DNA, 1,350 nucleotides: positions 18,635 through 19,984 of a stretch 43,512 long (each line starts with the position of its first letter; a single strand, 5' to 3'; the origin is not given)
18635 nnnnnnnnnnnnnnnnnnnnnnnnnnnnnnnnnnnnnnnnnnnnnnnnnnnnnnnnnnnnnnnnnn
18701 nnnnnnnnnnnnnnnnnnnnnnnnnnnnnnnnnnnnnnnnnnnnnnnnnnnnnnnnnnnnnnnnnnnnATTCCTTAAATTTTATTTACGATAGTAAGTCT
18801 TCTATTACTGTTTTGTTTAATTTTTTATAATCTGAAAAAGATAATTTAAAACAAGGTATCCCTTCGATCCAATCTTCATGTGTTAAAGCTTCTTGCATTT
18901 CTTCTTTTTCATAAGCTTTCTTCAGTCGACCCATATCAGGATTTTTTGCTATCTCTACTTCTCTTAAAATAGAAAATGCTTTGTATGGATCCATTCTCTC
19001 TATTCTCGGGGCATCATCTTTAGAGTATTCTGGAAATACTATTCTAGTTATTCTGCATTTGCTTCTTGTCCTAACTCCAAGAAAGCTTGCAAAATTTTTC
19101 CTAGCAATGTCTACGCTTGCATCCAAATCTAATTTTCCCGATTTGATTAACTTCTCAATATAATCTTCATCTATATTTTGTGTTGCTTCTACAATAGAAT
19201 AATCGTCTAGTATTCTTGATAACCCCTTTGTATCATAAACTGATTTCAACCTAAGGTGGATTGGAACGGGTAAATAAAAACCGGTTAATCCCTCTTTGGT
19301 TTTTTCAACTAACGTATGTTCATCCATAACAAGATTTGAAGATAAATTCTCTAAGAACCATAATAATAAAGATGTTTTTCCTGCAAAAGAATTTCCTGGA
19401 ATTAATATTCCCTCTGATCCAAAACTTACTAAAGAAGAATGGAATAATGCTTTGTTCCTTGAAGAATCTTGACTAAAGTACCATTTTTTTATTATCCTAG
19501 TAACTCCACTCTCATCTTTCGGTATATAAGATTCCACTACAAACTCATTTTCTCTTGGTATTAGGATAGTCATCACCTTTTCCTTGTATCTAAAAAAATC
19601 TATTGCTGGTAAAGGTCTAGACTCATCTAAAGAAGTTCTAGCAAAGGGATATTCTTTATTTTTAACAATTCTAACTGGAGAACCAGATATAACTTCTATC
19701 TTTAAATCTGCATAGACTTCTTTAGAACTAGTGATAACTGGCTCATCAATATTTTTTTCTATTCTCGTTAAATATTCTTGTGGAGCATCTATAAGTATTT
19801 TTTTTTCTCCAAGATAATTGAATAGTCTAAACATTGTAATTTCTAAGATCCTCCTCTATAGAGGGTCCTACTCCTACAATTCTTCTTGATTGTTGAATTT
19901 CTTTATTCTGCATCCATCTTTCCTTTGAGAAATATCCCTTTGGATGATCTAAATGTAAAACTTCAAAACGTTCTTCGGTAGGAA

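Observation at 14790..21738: Seven-gene minus-strand cluster built from three paralog pairs (GT-A x2, HprK-like x2, PGAM-fusion x2) plus a GT-B: candidate phospho-glycosylation system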

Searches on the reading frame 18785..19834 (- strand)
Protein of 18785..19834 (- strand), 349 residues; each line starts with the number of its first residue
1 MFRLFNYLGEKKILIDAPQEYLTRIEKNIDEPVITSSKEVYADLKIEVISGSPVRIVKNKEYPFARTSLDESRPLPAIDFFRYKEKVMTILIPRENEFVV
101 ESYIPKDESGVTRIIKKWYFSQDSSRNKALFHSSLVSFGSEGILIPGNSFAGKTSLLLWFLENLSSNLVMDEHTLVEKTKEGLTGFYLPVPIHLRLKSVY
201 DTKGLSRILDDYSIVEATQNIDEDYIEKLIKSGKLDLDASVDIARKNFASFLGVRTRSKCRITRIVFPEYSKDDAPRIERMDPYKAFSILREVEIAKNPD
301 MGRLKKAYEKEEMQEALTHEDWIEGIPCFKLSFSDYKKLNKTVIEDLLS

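Call 3: search_protein_families(library=pfam, proteins=[window:18785-19834:-], max_evalue=0.1)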
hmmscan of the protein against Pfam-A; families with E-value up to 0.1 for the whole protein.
window:18785-19834:- (349 aa): 1 family
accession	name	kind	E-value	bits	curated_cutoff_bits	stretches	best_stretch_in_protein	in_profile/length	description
PF07475.17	Hpr_kinase_C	-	0.089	12.8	33.3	0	128-184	6-62/171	HPr Serine kinase C-terminal domain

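Call 4: search_protein_families(library=ncbifam, proteins=[window:18785-19834:-], max_evalue=0.1)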
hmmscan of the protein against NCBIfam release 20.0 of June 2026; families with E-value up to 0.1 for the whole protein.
window:18785-19834:- (349 aa): 3 families
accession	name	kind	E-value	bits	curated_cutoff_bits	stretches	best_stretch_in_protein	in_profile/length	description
TIGR04352.1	HprK_rel_A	equivalog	0.0005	19.2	200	0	118-192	87-159/280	HprK-related kinase A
TIGR00679.1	hpr-ser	equivalog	0.065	12.5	240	1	128-184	131-187/300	HPr(Ser) kinase/phosphatase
TIGR04355.1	HprK_rel_B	hypoth_equivalog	0.067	12.3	200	1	108-185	124-200/351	HprK-related kinase B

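Call 45: find_related_loci(query=A6, collection=genome_contigs, flank=8000)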
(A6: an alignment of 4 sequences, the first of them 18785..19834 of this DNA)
Query A6 (349 aa) in genome_contigs; peptide patterns used: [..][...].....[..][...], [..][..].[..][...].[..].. (x = any residue, [..] = any of these).
39 stretches matched a pattern; 2 encode a relative of the query (tblastn E <= 1e-3); 2 distinct loci.
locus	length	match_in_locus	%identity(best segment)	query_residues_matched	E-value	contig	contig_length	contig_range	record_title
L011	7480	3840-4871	61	3-349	2e-138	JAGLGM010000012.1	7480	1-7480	MAG: Candidatus Pacearchaeota archaeon isolate RS_10_33 ROV157_10.bin.33.fa_12, whole genome shotgun sequence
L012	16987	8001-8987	41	3-337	2e-83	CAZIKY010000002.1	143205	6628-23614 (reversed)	MAG TPA_asm: Candidatus Woesearchaeota archaeon isolate SRP093185_co1_139 genome assembly, contig: NODE_18_length_143205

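Call 49: predict_structure(alignment_id=A4)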
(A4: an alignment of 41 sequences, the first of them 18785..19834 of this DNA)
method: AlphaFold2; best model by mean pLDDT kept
length: 349 residues; sequences in the alignment: 41
mean_pLDDT: 93.5   pTM: 0.91
mean pLDDT of the five models: 93.5, 93.5, 93.2, 92.9, 92.4
residues with pLDDT >= 90: 288; 70-90: 54; 50-70: 7; < 50: 0
segments of 3 or more residues with pLDDT < 50: none
pLDDT, mean of each block of 10 residues (from residue 1): 97 98 98 84 97 92 94 95 96 97 96 98 97 96 95 95 95 97 97 93 92 92 84 79 97 98 97 93 96 94 79 87 96 92 89
secondary structure, 60 per line:
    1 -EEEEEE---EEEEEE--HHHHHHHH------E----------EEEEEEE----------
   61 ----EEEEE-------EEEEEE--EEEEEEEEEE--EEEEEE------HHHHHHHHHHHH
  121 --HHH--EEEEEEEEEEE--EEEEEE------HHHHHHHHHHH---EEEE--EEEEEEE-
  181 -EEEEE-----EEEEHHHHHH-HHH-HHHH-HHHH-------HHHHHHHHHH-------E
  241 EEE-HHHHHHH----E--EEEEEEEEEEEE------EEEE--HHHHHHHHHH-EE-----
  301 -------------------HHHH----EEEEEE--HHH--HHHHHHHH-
elements in order: E2-7 E11-16 H19-26 E44-50 E65-69 E77-82 E85-94 E97-102 H109-120 E128-138 E141-146 H153-163 E167-170 E173-179 E182-186 E192-195 H196-201 H207-210 H212-215 H223-232 E240-243 H245-251 E259-270 E277-280 H283-292 H320-323 E328-333 H341-348

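Call 53: fold_search(model_id=the predicted structure, library=pdb)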
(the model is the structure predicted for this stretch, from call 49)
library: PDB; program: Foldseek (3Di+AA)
matches with E <= 10: 254; with E <= 0.001: 46
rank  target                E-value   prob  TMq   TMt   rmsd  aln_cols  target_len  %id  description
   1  1oen                  1.9e-06  1.00  0.47  0.35   8.1       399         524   11  PHOSPHOENOLPYRUVATE CARBOXYKINASE (released 1996-11-08)
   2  6asn                  2.8e-06  1.00  0.43  0.32   9.0       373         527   12  E. coli phosphoenolpyruvate carboxykinase K212I F216V mutant bound to methanesulfonate (released 2018-08-29)
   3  6com                  3.5e-06  1.00  0.42  0.31   7.9       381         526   12  2.3A crystal structure of E. coli phosphoenolpyruvate carboxykinase mutant Asp269Asn (released 2018-04-04)
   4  1ylh                  4.5e-06  1.00  0.45  0.33   7.8       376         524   12  Crystal Structure of Phosphoenolpyruvate Carboxykinase from Actinobaccilus succinogenes in Complex with Manganese and Py (released 2005-06-28)
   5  2pc9_B                4.7e-06  1.00  0.40  0.30   7.5       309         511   11  Crystal Structure Of ATP-Dependent Phosphoenolpyruvate Carboxykinase From Thermus thermophilus HB8 (released 2007-10-02)
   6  1yvy_B                4.7e-06  1.00  0.44  0.33   8.0       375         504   12  Crystal structure of Anaerobiospirillum succiniciproducens phosphoenolpyruvate carboxykinase (released 2005-07-26)
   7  1j3b_B                7.2e-06  1.00  0.45  0.33   7.8       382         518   10  Crystal structure of ATP-dependent phosphoenolpyruvate carboxykinase from Thermus thermophilus HB8 (released 2003-02-11)
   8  1yvy_A                1.0e-05  1.00  0.43  0.33   8.2       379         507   10  Crystal structure of Anaerobiospirillum succiniciproducens phosphoenolpyruvate carboxykinase (released 2005-07-26)
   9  2pxz                  1.0e-05  1.00  0.41  0.31   8.0       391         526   11  E. coli phosphoenolpyruvate carboxykinase (PEPCK) complexed with ATP, Mg2+, Mn2+, carbon dioxide and oxaloacetate (released 2008-04-22)
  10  2pc9_C                1.1e-05  1.00  0.42  0.31   8.5       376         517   12  Crystal Structure Of ATP-Dependent Phosphoenolpyruvate Carboxykinase From Thermus thermophilus HB8 (released 2007-10-02)
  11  6at3_A                1.1e-05  1.00  0.44  0.33   8.5       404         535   11  E. coli phosphoenolpyruvate carboxykinase Y207F mutant bound to thiosulfate and oxaloacetate (released 2018-08-29)
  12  6asi                  1.2e-05  1.00  0.42  0.31   7.7       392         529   11  E. coli phosphoenolpyruvate carboxykinase G209S mutant bound to methanesulfonate (released 2018-08-29)
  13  1ygg                  1.5e-05  1.00  0.44  0.32   7.9       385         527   12  Crystal structure of phosphoenolpyruvate carboxykinase from Actinobacillus succinogenes (released 2005-06-28)
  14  6v2m                  1.6e-05  1.00  0.43  0.31   7.8       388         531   12  Structure of Escherichia coli Asp269Asn mutant phosphoenolpyruvate carboxykinase (released 2019-12-11)
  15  1xkv_B                1.7e-05  1.00  0.47  0.34   7.6       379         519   11  Crystal Structure Of ATP-Dependent Phosphoenolpyruvate Carboxykinase From Thermus thermophilus HB8 (released 2005-10-11)
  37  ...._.                1.3e-04  1.00  0.28  0.33  11.8       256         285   12  X-ray structure of the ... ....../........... from Staphylococcus xylosus at 1.95 A resolution (released 2002-04-03)
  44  1jb1                  5.7e-04  1.00  0.25  0.51   4.1       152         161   19  Lactobacillus casei HprK/P Bound to Phosphate (released 2001-08-08)
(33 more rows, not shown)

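Call 101: search_protein_families(library=padloc, proteins=[window:18785-19834:-], max_evalue=0.001)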
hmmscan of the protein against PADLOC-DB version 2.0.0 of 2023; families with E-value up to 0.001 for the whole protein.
window:18785-19834:- (349 aa): 0 families

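Call 110: search_solved_structures(query=A4, max_evalue=10, show_alignments=4)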
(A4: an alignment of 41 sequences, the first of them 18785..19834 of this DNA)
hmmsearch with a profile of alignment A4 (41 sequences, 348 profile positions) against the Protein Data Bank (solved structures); distinct sequences matched with E-value up to 10: 157 (the best 60 are shown).
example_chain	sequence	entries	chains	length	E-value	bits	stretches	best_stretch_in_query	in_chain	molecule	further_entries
3cmu_A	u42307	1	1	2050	5.8e-09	38.6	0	144-162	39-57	Protein recA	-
3cmt_A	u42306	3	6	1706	2.3e-07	33.3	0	144-162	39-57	Protein recA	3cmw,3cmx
3tqf_A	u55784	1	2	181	6.3e-07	31.9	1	126-185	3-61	Hpr(Ser) kinase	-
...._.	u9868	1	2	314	1.5e-06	30.6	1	123-184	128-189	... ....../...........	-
1jb1_A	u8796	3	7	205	5.9e-06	28.7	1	125-182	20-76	HPRK PROTEIN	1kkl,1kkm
2qmh_A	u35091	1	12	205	5.9e-06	28.7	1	125-182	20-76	HPr kinase/phosphorylase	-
3cmv_A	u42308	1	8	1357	1.1e-05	27.8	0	144-162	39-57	Protein recA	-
1knx_A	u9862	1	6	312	0.00076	21.7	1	120-184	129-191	Probable HPr(Ser) kinase/phosphatase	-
9m4n_A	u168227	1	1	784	0.0012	21.1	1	139-169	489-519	Cell division control protein 48 homolog A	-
9m3v_A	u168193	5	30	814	0.0013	21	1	139-169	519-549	Cell division control protein 48 homolog A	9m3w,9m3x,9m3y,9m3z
7swl_A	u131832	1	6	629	0.0017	20.6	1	139-168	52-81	Rix7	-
9lgo_F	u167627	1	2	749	0.0024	20.1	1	139-169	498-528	ATPase family gene 2 protein homolog B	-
8rhn_O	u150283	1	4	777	0.0026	20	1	139-169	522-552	ATPase family gene 2 protein homolog B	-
6mat_A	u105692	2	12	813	0.0034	19.6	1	139-168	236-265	Rix7 mutant | Rix7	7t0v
7t3i_A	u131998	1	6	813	0.0034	19.6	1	139-168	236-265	Rix7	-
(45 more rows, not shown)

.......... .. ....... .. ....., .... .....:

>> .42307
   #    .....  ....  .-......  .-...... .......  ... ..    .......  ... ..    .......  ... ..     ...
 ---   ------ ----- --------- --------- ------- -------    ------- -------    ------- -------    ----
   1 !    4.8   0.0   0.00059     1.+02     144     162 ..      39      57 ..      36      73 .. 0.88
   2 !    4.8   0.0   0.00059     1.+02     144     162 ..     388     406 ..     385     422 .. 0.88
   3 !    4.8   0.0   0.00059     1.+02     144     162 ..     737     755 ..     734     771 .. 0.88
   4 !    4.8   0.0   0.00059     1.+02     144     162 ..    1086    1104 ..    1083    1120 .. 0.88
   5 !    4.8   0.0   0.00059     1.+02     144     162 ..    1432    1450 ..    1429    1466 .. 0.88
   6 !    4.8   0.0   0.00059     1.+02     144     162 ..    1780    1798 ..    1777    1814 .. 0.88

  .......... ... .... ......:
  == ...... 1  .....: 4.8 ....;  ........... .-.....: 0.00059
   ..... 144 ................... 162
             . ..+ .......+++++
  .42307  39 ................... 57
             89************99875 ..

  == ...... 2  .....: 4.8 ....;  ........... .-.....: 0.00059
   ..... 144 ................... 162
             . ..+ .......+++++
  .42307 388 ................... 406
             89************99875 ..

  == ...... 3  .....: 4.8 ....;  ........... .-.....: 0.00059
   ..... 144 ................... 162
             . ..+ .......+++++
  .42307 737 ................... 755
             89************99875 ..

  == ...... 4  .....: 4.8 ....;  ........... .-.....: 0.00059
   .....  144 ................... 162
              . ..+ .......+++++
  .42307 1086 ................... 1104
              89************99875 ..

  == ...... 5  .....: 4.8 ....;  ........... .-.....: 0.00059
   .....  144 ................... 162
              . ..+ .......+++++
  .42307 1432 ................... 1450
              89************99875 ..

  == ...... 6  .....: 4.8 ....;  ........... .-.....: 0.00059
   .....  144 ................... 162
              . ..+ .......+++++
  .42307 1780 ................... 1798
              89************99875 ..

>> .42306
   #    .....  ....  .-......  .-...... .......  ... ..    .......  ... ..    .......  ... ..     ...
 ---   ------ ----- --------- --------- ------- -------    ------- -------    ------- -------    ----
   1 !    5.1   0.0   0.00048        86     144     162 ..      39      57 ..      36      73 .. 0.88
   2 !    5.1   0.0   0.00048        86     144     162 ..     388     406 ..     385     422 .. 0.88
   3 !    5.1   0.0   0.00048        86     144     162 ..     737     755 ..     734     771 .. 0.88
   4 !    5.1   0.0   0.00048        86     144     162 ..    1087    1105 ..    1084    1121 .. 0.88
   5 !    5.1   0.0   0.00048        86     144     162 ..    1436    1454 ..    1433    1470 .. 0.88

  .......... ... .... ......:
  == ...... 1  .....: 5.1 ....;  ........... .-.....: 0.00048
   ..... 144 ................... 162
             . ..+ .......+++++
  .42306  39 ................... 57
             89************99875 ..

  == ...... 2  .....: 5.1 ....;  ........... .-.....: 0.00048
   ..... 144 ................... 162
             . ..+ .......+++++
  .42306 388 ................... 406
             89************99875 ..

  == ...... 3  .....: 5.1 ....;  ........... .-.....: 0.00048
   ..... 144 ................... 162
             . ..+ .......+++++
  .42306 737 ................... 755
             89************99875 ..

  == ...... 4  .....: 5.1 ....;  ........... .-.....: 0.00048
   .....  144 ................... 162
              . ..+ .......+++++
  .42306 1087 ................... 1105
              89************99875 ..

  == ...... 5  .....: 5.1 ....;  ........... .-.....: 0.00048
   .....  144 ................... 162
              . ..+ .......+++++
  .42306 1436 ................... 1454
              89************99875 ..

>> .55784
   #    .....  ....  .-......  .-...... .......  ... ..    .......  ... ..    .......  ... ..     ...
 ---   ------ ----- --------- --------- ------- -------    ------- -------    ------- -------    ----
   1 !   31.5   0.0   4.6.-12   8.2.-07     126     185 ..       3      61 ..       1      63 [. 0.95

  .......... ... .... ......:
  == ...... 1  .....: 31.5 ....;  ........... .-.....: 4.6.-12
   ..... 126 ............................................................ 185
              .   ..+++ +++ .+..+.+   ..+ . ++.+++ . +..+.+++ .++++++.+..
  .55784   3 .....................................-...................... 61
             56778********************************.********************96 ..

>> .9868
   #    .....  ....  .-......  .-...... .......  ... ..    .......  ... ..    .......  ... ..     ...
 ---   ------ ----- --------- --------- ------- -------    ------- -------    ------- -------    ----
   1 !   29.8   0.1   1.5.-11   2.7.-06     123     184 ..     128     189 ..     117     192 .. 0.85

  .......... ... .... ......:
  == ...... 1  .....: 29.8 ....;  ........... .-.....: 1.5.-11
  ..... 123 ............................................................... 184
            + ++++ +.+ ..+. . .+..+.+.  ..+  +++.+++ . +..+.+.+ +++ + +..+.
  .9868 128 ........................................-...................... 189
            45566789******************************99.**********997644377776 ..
